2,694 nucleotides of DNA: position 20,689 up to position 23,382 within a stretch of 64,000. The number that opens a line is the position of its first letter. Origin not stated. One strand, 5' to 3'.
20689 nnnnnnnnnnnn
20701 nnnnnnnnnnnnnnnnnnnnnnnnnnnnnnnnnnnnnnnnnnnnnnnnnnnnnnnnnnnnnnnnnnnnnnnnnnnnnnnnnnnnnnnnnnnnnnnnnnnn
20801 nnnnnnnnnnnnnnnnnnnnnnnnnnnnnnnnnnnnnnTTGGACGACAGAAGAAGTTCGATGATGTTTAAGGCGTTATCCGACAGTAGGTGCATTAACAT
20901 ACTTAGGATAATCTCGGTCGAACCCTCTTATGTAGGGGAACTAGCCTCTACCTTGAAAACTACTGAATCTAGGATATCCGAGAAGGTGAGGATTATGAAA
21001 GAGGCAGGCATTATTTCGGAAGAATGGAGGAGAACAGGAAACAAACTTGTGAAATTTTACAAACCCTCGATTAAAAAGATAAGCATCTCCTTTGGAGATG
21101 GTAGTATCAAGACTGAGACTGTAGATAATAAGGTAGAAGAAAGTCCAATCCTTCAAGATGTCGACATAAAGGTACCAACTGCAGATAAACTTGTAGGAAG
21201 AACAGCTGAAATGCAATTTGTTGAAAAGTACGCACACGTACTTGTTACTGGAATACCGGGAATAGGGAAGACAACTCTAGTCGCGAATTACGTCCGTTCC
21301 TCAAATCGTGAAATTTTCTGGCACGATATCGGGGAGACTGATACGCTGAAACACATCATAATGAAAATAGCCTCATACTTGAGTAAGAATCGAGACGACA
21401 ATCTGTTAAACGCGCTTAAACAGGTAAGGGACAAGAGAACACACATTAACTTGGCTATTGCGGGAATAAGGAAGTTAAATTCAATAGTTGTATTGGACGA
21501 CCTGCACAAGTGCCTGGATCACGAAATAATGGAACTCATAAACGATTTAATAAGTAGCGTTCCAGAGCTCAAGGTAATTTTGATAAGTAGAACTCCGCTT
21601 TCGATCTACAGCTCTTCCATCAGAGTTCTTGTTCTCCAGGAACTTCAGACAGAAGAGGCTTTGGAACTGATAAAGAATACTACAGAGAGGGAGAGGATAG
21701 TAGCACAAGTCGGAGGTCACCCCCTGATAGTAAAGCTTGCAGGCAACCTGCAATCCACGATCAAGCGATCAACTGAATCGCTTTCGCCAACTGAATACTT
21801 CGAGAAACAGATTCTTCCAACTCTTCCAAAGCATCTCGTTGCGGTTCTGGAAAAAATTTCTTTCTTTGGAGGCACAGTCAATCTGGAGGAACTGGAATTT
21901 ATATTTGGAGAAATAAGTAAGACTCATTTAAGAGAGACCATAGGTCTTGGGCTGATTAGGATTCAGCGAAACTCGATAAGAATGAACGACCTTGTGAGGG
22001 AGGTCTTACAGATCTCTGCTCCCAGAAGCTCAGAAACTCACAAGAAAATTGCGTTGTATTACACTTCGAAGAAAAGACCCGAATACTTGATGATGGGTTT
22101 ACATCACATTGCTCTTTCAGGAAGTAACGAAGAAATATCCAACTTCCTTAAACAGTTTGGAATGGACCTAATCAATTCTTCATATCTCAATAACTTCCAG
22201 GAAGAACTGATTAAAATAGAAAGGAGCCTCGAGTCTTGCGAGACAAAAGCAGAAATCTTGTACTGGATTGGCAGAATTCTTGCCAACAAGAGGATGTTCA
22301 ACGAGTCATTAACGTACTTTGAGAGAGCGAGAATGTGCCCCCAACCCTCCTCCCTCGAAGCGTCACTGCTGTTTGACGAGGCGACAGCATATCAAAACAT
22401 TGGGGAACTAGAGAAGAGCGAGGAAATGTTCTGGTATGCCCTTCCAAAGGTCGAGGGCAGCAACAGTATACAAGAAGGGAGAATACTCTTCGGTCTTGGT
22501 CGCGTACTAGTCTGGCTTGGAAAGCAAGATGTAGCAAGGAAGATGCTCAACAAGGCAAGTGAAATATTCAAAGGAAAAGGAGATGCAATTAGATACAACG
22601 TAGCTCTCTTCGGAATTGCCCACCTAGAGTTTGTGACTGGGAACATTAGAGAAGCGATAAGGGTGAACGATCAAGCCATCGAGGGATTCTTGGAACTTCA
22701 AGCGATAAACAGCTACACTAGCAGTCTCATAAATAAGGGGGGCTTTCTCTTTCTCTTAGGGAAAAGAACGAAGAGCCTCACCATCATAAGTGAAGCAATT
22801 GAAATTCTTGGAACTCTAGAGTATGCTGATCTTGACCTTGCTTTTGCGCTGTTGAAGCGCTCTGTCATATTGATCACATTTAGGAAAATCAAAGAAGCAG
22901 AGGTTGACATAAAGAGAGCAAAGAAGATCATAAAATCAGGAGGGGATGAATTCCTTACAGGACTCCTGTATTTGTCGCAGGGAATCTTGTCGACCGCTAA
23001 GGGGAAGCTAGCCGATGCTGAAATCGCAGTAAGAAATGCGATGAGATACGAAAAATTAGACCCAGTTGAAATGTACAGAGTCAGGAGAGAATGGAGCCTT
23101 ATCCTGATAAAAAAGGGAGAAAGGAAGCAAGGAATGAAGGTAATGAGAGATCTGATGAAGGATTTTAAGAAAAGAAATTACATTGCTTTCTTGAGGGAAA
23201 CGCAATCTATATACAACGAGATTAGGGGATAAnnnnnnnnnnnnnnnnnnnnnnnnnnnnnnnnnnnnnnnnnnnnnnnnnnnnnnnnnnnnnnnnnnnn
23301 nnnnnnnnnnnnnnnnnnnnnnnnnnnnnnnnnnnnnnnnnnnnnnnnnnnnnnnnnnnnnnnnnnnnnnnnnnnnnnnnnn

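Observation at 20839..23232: wHTH - NB-ARC/STAND NTPase - TPR protein isolated by long non-coding spacers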

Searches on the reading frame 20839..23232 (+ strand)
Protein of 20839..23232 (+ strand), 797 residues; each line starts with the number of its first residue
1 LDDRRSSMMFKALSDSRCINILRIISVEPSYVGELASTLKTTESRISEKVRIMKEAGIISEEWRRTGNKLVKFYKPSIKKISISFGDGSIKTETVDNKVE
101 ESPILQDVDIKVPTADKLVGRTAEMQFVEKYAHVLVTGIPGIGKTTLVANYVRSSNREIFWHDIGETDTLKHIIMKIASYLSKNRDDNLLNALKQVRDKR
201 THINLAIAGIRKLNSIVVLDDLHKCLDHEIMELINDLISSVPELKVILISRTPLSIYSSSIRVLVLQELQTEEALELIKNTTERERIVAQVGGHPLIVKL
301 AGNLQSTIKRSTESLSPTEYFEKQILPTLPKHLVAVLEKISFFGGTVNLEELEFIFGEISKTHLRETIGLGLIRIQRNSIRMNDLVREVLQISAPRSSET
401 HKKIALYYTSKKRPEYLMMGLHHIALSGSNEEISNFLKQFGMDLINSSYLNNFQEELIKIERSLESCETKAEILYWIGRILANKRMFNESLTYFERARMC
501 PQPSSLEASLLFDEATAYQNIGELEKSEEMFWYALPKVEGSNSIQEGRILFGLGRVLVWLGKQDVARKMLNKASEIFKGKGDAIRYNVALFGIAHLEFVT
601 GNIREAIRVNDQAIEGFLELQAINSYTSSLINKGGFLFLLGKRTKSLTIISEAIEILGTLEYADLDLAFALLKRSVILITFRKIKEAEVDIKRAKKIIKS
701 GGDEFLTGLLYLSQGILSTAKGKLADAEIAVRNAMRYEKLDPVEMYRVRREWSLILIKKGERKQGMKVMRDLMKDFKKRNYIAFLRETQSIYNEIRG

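Call 4: search_protein_families(library=pfam, proteins=[window:20839-23232:+], max_evalue=0.1)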
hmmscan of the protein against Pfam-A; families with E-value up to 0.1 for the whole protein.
window:20839-23232:+ (797 aa): 27 families (the best 25 are shown)
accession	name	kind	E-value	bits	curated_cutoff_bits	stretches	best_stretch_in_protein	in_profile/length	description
PF13424.12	TPR_12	-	4.3e-10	40.1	30.1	2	514-578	9-76/77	Tetratricopeptide repeat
PF00931.28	NB-ARC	-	8.6e-09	35.5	23.5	1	133-301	20-201/248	NB-ARC domain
PF13401.12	AAA_22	-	9.6e-09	36.1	27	1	133-249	7-121/130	AAA domain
PF07719.23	TPR_2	-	9.6e-09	35.1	27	1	471-497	1-27/34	Tetratricopeptide repeat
PF13181.12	TPR_8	-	2.5e-06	27.7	25.7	0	471-497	1-27/34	Tetratricopeptide repeat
PF13191.12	AAA_16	-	2.2e-05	25.5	32.6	1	118-243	2-161/167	AAA ATPase domain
PF10602.15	RPN7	-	4.4e-05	23.7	29.6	0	513-587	41-113/174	26S proteasome subunit RPN7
PF00515.34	TPR_1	-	6.6e-05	23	27.8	0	471-497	1-27/34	Tetratricopeptide repeat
PF01022.26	HTH_5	-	6.9e-05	23.1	22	1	19-60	5-46/47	Bacterial regulatory protein, arsR family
PF00004.35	AAA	-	7.4e-05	23.7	21.2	1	134-229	1-73/131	ATPase family associated with various cellular activities (AAA)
PF12775.13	AAA_7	-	0.00046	20.2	25.8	1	109-159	11-61/181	P-loop containing dynein motor region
PF20720.3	nSTAND3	-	0.0011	19.2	27.2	1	125-150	11-36/155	Novel STAND NTPase 3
PF17874.7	TPR_MalT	-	0.0014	18.4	45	0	515-615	8-108/336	MalT-like TPR region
PF12840.13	HTH_20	-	0.0039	17.6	27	1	14-60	2-49/51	Helix-turn-helix domain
PF25212.1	HVO_A0114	-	0.0039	17.4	27.6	1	8-62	15-69/84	HVO_A0114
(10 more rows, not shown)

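Call 5: search_protein_families(library=ncbifam, proteins=[window:20839-23232:+], max_evalue=1)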
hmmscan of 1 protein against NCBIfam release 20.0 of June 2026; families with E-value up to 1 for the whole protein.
window:20839-23232:+ (797 aa): 18 families
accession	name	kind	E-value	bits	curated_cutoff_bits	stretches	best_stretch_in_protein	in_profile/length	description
NF003420.0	PRK04841.1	equivalog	5.1e-11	41.3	537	1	124-263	25-172/903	HTH-type transcriptional regulator MalT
NF033788.1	HTH_metalloreg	subfamily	1.3e-08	34.5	55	1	9-62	4-58/77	metalloregulator ArsR/SmtB family transcription factor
NF033789.1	repress_SdpR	subfamily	4.5e-07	29.7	100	1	9-63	1-55/79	autorepressor SdpR family transcription factor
NF040586.1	FxSxx_TPR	equivalog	2.2e-05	23.2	300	1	126-312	26-202/830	FxSxx-COOH system tetratricopeptide repeat protein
NF053617.1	SARPRegAfsRStmc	equivalog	4.7e-05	21.5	1430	1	551-750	780-979/986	SARP-family global regulator AfsR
NF041717.1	HaaA_phane_TPR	equivalog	5.8e-05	21.4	1125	1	546-736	671-860/882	cyclophane-containing RiPP biosynthesis TPR protein HaaT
NF010248.0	PRK13695.1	equivalog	0.0022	17.7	156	1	132-154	4-26/180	NTPase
TIGR02917.1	PEP_TPR_lipo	equivalog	0.0024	15.8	312.2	1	553-724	131-284/899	XrtA/PEP-CTERM system TPR-repeat protein PrsT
NF047906.1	CdPbTransRegCmtR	equivalog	0.0038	17.1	150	1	10-62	15-67/104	Cd(II)/Pb(II)-sensing metalloregulatory transcriptional regulator CmtR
NF038214.1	IS21_help_AAA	equivalog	0.0039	16.9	200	1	106-148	63-107/232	IS21-like element helper ATPase IstB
TIGR01420.1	pilT_fam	subfamily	0.0078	15.5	319.1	1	97-168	87-159/343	PilT/PilU family type 4a pilus ATPase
TIGR00750.1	lao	equivalog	0.024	13.8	240.75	1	133-156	36-59/300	methylmalonyl Co-A mutase-associated GTPase MeaB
NF003122.0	PRK04040.1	equivalog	0.033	13.7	155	1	133-157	4-28/189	adenylate kinase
NF041413.1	ArsR_Rv2640c_fam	equivalog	0.041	14.3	155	1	8-64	34-93/118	Rv2640c family ArsR-like transcriptional regulator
TIGR02795.1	tol_pal_ybgF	equivalog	0.045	14.3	90.1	1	471-531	39-99/119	tol-pal system protein YbgF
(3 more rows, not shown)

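Call 6: search_protein_families(library=padloc, proteins=[window:20839-23232:+], max_evalue=1)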
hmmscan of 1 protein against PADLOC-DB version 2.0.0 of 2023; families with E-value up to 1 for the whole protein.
window:20839-23232:+ (797 aa): 5 families
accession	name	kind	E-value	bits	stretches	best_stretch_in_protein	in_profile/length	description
PDLC01171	TPR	-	2.7e-07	28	2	626-768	140-275/504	TPR repeats containing protein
PDLC01438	Csa3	-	9.4e-07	27.1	1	7-122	139-245/305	"CAS-I,CAS-II,CAS-III,CAS-IV,CAS-V,CAS-VI; associated_signaling"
PDLC04140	mad8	-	0.0029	15.2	1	129-152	25-48/314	mads_8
PDLC01169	TPR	-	0.0089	13.4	1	547-681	109-221/252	TPR repeats containing protein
PDLC01879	CARF3--CARF_TM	-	0.018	12.7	1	19-74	159-207/222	-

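Call 7: find_homologous_proteins(query=window:20839-23232:+)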
Query window:20839-23232:+ (797 aa): 17 proteins with E <= 0.001 among 8000 candidates.
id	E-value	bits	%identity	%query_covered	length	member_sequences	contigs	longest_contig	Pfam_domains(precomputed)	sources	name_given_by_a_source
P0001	0.0e+0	1712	100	99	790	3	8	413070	PF13424.13,PF13401.13,PF13181.13,PF07719.24,PF00931.29,PF13191.13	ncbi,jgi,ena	jgi:tetratricopeptide (TPR) repeat protein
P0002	0.0e+0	1547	90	99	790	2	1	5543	PF01022.27,PF00515.35,PF13424.13,PF13401.13,PF13428.13,PF07719.24,PF00931.29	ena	-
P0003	0.0e+0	1173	67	100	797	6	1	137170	PF14559.13,PF01022.27,PF00515.35,PF13424.13,PF13432.13,PF13401.13,PF13428.13,PF13181.13,PF07719.24,PF13191.13,PF13374.13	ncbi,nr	ncbi:MAG: tetratricopeptide repeat protein [Thermoplasmatales archaeon]|nr:tetratricopeptide repeat 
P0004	0.0e+0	1161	66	99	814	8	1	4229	PF01022.27,PF00515.35,PF13424.13,PF13401.13,PF13238.13,PF13181.13,PF07719.24,PF20720.4,PF00931.29,PF13191.13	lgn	-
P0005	0.0e+0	1070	61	100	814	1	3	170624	PF00515.35,PF13424.13,PF13432.13,PF13401.13,PF13428.13,PF13181.13,PF07719.24,PF00931.29,PF13191.13,PF13374.13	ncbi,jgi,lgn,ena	jgi:tetratricopeptide (TPR) repeat protein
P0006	3.0e-196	672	42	99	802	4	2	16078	PF13424.13,PF13401.13,PF13428.13,PF13181.13,PF07719.24,PF20720.4,PF13191.13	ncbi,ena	-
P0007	1.4e-190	653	41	99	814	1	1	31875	PF01022.27,PF17874.8,PF00515.35,PF13424.13,PF13401.13,PF13428.13,PF13181.13,PF07719.24,PF20720.4,PF13191.13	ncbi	ncbi:MAG: AAA family ATPase [Thermoplasmata archaeon]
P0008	3.0e-112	394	32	99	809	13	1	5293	PF13424.13,PF13401.13,PF07719.24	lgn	-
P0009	1.6e-25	108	24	56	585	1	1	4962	PF13424.13,PF13191.13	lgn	-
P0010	6.6e-14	69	23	80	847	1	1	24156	PF00515.35,PF13424.13,PF13401.13,PF07719.24,PF00931.29,PF13191.13,PF13374.13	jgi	jgi:tetratricopeptide (TPR) repeat protein/DNA-binding PadR family transcriptional regulator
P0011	2.7e-11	61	26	26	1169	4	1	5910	PF10602.16,PF25060.1,PF13414.13,PF01535.27,PF13176.13,PF24885.2,PF18768.8,PF13428.13,PF12770.13,PF13374.13,PF07721.21,PF14559.13,PF17874.8,PF00515.35,PF04212.25,PF12895.14,PF13424.13,PF28559.1,PF14938.13,PF13432.13,PF13181.13,PF07719.24,PF13174.13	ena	-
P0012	1.9e-6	45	29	15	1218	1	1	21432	PF10602.16,PF25063.1,PF13365.13,PF23914.2,PF12862.14,PF13414.13,PF13176.13,PF24885.2,PF13401.13,PF13428.13,PF00931.29,PF13374.13,PF14559.13,PF17874.8,PF00515.35,PF13424.13,PF14938.13,PF13432.13,PF13181.13,PF07719.24,PF13174.13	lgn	-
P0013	1.2e-5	42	28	24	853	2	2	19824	PF17874.8,PF00515.35,PF13424.13,PF13401.13,PF13428.13,PF01637.25,PF13181.13,PF07719.24,PF00931.29,PF13191.13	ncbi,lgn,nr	ncbi:MAG: tetratricopeptide repeat protein [Thermoplasmata archaeon]|nr:tetratricopeptide repeat pro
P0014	4.5e-5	40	24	25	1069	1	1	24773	PF10602.16,PF12862.14,PF13414.13,PF09986.16,PF13176.13,PF24885.2,PF13428.13,PF13676.12,PF00931.29,PF13374.13,PF14559.13,PF10345.16,PF13371.13,PF17874.8,PF00515.35,PF13424.13,PF28559.1,PF21033.5,PF14938.13,PF13432.13,PF13181.13,PF07719.24,PF13174.13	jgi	jgi:tetratricopeptide (TPR) repeat protein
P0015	3.6e-4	37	19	69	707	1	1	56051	PF10602.16,PF13414.13,PF10952.16,PF13401.13,PF13191.13,PF13374.13,PF25068.3,PF00515.35,PF04212.25,PF13424.13,PF14938.13,PF07719.24,PF13174.13,PF13431.13,PF23914.2,PF13176.13,PF24885.2,PF18768.8,PF13428.13,PF14559.13,PF10516.16,PF13371.13,PF17874.8,PF12895.14,PF21033.5,PF13432.13,PF13181.13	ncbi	-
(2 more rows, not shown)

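Call 8: search_solved_structures(query=window:20839-23232:+, max_evalue=1, show_alignments=2)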
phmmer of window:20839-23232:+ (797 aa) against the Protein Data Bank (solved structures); distinct sequences matched with E-value up to 1: 12.
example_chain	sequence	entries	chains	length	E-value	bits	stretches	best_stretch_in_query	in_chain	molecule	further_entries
6mfv_A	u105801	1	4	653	2.1e-18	69.1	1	113-613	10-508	tetratricopeptide repeat sensor PH0952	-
4ggg_A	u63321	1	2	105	0.00035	22.2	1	5-69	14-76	Repressor protein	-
1r1u_A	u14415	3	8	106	0.0016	20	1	5-69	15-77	repressor protein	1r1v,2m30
2kjb_A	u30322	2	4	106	0.0016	20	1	5-69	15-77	CzrA protein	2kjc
6cdb_A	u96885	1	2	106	0.0022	19.5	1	5-68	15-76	ArsR family transcriptional regulator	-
6cda_A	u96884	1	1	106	0.0042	18.6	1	5-69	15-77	ArsR family transcriptional regulator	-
9k7u_A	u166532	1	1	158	0.14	13.6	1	557-660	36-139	Heter-Zn2-HEHE-22A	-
2q7f_A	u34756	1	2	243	0.56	11.6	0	459-530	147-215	YrrB protein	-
3jth_A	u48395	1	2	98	0.61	11.4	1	5-61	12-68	Transcription activator HlyU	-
4k2e_A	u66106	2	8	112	0.62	11.4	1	5-61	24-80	Transcriptional activator HlyU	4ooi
5znx_A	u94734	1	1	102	0.68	11.3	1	5-61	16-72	Transcriptional activator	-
8bob_C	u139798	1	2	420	0.69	11.3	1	125-256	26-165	HTH-type transcriptional regulator MalT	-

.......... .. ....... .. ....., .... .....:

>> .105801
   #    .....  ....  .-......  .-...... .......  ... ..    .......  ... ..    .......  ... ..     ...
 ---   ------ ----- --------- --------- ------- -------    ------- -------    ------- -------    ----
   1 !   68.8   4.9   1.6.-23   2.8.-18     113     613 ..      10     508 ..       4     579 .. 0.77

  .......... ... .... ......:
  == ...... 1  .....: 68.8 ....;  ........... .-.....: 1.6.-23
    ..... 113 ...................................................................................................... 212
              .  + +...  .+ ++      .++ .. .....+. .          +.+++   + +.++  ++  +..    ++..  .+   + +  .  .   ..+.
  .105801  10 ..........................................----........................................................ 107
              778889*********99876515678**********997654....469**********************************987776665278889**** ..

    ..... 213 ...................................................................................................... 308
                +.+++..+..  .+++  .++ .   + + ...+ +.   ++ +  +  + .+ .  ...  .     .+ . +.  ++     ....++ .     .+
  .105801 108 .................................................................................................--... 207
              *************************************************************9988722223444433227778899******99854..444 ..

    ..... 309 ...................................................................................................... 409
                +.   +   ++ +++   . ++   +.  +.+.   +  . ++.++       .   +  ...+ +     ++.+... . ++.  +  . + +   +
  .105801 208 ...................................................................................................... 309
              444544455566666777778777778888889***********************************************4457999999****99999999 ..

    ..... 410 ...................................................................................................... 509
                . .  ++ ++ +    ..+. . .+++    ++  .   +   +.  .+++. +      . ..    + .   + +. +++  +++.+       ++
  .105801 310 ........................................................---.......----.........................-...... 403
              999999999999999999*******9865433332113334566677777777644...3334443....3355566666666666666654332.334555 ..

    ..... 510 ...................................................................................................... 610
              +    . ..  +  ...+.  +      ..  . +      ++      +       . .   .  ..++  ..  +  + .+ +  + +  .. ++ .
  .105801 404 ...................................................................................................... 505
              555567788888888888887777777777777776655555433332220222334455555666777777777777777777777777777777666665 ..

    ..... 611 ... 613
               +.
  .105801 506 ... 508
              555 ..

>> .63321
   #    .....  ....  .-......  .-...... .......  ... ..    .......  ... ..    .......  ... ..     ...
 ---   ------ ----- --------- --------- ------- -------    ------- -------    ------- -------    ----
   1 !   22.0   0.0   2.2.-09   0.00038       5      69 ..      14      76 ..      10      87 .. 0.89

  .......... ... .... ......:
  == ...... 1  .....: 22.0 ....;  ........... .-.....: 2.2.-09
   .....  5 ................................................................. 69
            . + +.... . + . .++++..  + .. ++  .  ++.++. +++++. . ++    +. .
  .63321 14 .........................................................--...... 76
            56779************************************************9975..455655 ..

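Call 14: find_encoding_contigs(protein=P0001, flank=8000, max_places=4)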
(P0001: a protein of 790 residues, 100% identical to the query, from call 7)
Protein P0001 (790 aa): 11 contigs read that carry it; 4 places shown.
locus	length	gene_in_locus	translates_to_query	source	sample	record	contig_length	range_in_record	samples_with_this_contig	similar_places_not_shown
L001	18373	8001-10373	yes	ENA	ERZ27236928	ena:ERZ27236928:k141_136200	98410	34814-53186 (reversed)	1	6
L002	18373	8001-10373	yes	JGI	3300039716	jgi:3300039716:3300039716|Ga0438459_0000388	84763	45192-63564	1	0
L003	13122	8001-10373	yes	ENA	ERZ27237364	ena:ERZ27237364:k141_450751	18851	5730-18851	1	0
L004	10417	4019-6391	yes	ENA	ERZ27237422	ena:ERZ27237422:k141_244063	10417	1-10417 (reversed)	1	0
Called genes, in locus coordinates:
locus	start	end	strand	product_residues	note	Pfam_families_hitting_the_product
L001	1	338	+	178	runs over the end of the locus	PF03551:PadR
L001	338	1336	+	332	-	PF00005:ABC_tran, PF13304:AAA_21 (faint), PF13732:DrrA1-3_C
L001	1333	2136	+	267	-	PF01061:ABC2_membrane, PF12679:ABC2_membrane_2 (faint), PF12698:ABC2_membrane_3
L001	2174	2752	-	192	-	PF02698:DUF218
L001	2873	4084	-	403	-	PF00999:Na_H_Exchanger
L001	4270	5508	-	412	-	PF00999:Na_H_Exchanger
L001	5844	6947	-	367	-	PF13229:Beta_helix (faint)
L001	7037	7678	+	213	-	-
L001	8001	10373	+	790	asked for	PF00931:NB-ARC, PF13191:AAA_16 (faint), PF13401:AAA_22, PF07719:TPR_2 (faint), PF13181:TPR_8 (faint), PF13424:TPR_12 (faint)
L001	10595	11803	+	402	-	PF10282:Lactonase (faint), PF21783:YNCE (faint), PF01436:NHL (faint)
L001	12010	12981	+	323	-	PF00056:Ldh_1_N, PF02056:Glyco_hydro_4 (weak), PF02866:Ldh_1_C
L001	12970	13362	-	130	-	PF01325:Fe_dep_repress, PF01047:MarR (faint), PF13545:HTH_Crp_2 (weak), PF02742:Fe_dep_repr_C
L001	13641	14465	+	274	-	PF13292:DXP_synthase_N, PF00456:Transketolase_N, PF00676:E1_dh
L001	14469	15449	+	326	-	PF02779:Transket_pyr, PF22613:Transketolase_C_1 (faint), PF02780:Transketolase_C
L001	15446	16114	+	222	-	PF00923:TAL_FSA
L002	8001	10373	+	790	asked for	PF00931:NB-ARC, PF13191:AAA_16 (faint), PF13401:AAA_22, PF07719:TPR_2 (faint), PF13181:TPR_8 (faint), PF13424:TPR_12 (faint)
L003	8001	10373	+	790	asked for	PF00931:NB-ARC, PF13191:AAA_16 (faint), PF13401:AAA_22, PF07719:TPR_2 (faint), PF13181:TPR_8 (faint), PF13424:TPR_12 (faint)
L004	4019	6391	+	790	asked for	PF00931:NB-ARC, PF13191:AAA_16 (faint), PF13401:AAA_22, PF07719:TPR_2 (faint), PF13181:TPR_8 (faint), PF13424:TPR_12 (faint)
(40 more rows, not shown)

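Call 15: find_encoding_contigs(protein=P0003, flank=8000, max_places=2)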
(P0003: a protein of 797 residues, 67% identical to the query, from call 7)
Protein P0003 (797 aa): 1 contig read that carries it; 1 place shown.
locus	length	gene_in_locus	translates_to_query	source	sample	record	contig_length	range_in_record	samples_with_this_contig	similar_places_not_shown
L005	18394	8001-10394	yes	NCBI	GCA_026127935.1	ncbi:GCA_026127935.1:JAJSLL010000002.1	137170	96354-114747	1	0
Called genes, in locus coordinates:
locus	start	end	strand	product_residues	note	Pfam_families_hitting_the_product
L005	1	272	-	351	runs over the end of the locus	PF17396:DUF1611_N, PF07755:DUF1611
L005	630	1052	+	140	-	PF01022:HTH_5 (faint)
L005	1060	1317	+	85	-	-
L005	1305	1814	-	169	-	PF10469:AKAP7_NLS (faint), PF02834:LigT_PEase, PF13563:2_5_RNA_ligase2, PF02834:LigT_PEase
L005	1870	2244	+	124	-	PF01597:GCV_H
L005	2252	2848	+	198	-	PF01728:FtsJ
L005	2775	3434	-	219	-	-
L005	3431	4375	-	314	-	PF26553:PDDEXK_19, PF01381:HTH_3 (weak)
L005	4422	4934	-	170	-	-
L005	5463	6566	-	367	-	PF13229:Beta_helix (faint)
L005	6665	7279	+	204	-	-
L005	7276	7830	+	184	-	-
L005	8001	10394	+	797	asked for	PF01022:HTH_5 (weak), PF13191:AAA_16 (weak), PF13401:AAA_22, PF00515:TPR_1 (faint), PF07719:TPR_2 (faint), PF13181:TPR_8 (faint), PF13428:TPR_14 (faint), PF13424:TPR_12, +3 more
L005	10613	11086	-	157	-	PF00583:Acetyltransf_1, PF13673:Acetyltransf_10 (weak), PF13508:Acetyltransf_7 (weak)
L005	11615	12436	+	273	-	PF06044:DpnI, PF17726:DpnI_C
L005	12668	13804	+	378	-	PF01555:N6_N4_Mtase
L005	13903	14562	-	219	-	PF13728:TraF (faint), PF00085:Thioredoxin (faint), PF13098:Thioredoxin_2 (faint), PF00462:Glutaredoxin (weak), PF13192:Thioredoxin_3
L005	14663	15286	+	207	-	PF00702:Hydrolase, PF13419:HAD_2, PF13242:Hydrolase_like (weak)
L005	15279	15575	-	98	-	PF11513:TA0956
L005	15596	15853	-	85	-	-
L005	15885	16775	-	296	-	PF00701:DHDPS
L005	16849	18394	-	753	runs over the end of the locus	PF13555:AAA_29 (faint), PF00005:ABC_tran, PF13304:AAA_21 (weak), PF00005:ABC_tran, PF02463:SMC_N (weak), PF00156:Pribosyltran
